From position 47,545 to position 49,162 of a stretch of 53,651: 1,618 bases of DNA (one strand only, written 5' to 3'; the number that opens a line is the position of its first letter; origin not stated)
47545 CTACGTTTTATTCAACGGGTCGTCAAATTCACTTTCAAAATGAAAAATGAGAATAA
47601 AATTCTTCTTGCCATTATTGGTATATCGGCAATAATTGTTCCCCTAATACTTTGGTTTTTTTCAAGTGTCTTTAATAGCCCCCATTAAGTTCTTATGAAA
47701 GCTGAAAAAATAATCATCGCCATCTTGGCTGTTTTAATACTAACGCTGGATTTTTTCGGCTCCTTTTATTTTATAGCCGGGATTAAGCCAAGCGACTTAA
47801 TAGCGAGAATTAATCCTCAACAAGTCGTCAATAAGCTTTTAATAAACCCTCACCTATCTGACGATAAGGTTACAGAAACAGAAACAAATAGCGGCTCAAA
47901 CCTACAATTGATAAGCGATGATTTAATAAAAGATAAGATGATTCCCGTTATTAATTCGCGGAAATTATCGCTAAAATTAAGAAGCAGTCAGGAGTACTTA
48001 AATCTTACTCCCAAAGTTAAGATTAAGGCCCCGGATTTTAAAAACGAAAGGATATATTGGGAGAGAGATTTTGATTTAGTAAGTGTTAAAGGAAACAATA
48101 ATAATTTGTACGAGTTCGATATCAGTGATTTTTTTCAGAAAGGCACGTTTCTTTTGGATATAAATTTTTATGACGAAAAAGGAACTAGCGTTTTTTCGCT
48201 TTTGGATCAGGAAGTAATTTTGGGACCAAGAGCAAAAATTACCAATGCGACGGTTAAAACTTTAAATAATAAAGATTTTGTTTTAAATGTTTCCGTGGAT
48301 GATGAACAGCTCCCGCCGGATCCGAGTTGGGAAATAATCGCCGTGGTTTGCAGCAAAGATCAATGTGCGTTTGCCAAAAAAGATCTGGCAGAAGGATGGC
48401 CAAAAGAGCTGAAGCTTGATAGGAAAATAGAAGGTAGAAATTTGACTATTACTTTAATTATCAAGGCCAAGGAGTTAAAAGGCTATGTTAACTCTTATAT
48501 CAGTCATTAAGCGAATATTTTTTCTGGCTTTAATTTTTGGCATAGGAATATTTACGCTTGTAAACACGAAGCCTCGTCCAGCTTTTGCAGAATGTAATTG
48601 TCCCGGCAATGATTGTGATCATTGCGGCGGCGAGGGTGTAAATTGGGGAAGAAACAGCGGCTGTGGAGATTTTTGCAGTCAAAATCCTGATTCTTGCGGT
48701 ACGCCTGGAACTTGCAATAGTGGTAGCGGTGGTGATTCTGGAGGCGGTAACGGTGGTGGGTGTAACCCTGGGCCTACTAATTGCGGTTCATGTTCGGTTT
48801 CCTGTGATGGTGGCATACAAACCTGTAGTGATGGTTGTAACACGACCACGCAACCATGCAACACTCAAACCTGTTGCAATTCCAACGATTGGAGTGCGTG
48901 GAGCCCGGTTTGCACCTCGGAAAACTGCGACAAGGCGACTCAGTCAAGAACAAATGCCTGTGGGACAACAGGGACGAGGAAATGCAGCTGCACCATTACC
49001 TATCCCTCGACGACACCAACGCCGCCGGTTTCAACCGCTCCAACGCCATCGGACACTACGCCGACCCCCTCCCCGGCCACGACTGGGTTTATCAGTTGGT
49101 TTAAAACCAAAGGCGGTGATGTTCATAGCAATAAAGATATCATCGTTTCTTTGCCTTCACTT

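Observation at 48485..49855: Thrombospondin type-1-repeat-like, Cys-rich protein as terminal gene of the pilus locus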

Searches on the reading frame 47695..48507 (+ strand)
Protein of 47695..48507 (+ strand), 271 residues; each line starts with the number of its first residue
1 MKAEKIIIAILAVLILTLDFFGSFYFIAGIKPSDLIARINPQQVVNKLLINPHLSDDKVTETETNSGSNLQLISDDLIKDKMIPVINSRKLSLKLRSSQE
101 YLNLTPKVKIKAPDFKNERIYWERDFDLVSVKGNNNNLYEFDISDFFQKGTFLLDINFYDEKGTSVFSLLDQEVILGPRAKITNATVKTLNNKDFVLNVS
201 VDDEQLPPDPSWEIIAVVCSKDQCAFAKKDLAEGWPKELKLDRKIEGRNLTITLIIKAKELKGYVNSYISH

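Call 4: search_protein_families(library=pfam, proteins=[window:47695-48507:+], max_evalue=1)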
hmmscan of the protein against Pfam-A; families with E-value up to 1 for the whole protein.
window:47695-48507:+ (271 aa): 0 families

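Call 7: search_protein_families(library=ncbifam, proteins=[window:47695-48507:+], max_evalue=1)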
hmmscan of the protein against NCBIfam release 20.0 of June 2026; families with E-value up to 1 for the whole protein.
window:47695-48507:+ (271 aa): 1 family
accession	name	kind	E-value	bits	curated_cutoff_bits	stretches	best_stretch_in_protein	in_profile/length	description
NF011600.0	PRK15026.1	equivalog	0.042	12.6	991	1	204-240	5-44/485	cytosol nonspecific dipeptidase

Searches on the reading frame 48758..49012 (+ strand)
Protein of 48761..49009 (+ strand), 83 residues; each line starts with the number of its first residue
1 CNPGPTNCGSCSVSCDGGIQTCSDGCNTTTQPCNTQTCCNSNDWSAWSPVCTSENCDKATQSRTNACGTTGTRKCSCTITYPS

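Call 5: search_protein_families(library=pfam, proteins=[window:48761-49009:+], max_evalue=10)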
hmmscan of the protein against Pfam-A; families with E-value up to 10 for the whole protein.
seq(83 aa): 0 families

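Call 78: predict_structure(alignment_id=A6)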
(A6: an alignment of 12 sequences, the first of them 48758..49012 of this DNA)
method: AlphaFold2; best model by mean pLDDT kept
length: 85 residues; sequences in the alignment: 12
mean_pLDDT: 82.3   pTM: 0.47
mean pLDDT of the five models: 82.3, 73.9, 70.2, 69.8, 62.1
residues with pLDDT >= 90: 21; 70-90: 54; 50-70: 10; < 50: 0
segments of 3 or more residues with pLDDT < 50: none
pLDDT, mean of each block of 10 residues (from residue 1): 75 77 86 78 90 88 92 83 62
secondary structure, 60 per line:
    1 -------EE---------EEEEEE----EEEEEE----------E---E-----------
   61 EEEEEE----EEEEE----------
elements in order: E19-24 E29-34 E61-66 E71-75

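Call 80: fold_search(model_id=the predicted structure, library=pdb)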
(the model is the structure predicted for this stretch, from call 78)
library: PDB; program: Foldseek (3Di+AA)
matches with E <= 10: 13; with E <= 0.001: 0
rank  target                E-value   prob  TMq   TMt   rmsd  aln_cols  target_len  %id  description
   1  6h04_B                5.2e-02  0.94  0.35  0.06   9.1        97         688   21  Closed conformation of the Membrane Attack Complex (released 2018-12-19)
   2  2luu_MODEL_1_A        7.4e-01  0.30  0.33  0.23  11.1       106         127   20  NMR solution structure of midkine-b, mdkb (released 2013-05-01)
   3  2lut_MODEL_1_A        2.3e+00  0.14  0.31  0.23  11.0       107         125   18  NMR solution structure of midkine-a (released 2013-05-01)
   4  5dg2_B                6.2e+00  0.05  0.20  0.13  18.4        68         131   12  Sugar binding protein - human galectin-2 (dimer) (released 2016-09-14)
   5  8os5_A                7.0e+00  0.04  0.21  0.09  13.9        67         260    7  Crystal structure of the Factor XII heavy chain reveals an interlocking dimer with a FnII to kringle domain interactio (released 2024-03-27)
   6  1w6m_A                7.4e+00  0.04  0.20  0.13  17.1        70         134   13  X-RAY CRYSTAL STRUCTURE OF C2S HUMAN GALECTIN-1 COMPLEXED WITH GALACTOSE (released 2004-10-20)
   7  9e2g_2C               7.4e+00  0.03  0.20  0.05  12.4        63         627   14  Cryo-EM structure of 48 nm repeat of microtubule doublet from T. brucei flagellum (released 2025-03-12)
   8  2e7b_MODEL_1_A        8.3e+00  0.08  0.18  0.15   1.6        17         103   41  Solution structure of the 6th Ig-like domain from human KIAA1556 (released 2007-07-10)
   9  4v2a                  8.7e+00  0.06  0.29  0.12   8.9        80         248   18  human Unc5A ectodomain (released 2014-11-05)
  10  4lbq_B                8.7e+00  0.02  0.19  0.13  15.4        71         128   10  Crystal structure of mouse galectin-1 (released 2014-07-02)
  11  7mwa_A                9.2e+00  0.20  0.27  0.07   2.0        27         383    4  Crystal structure of 2-octaprenyl-6-methoxyphenol hydroxylase UbiH from Acinetobacter baumannii, apoenzyme (released 2021-05-26)
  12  9eca_A                9.2e+00  0.03  0.22  0.04  16.6        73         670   16  Intermediate state of wild-type EsCas13d ternary complex with C4A mismatch (released 2025-11-19)
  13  1e8o_D                9.8e+00  0.14  0.28  0.31   3.4        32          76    9  Core of the Alu domain of the mammalian SRP (released 2000-11-08)

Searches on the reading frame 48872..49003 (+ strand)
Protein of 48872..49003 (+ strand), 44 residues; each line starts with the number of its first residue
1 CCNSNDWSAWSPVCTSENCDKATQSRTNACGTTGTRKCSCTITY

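Call 21: search_solved_structures(query=A2, max_evalue=1, show_alignments=4)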
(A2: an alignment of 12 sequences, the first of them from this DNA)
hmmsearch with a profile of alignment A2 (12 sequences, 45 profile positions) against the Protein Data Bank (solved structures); distinct sequences matched with E-value up to 1: 0.
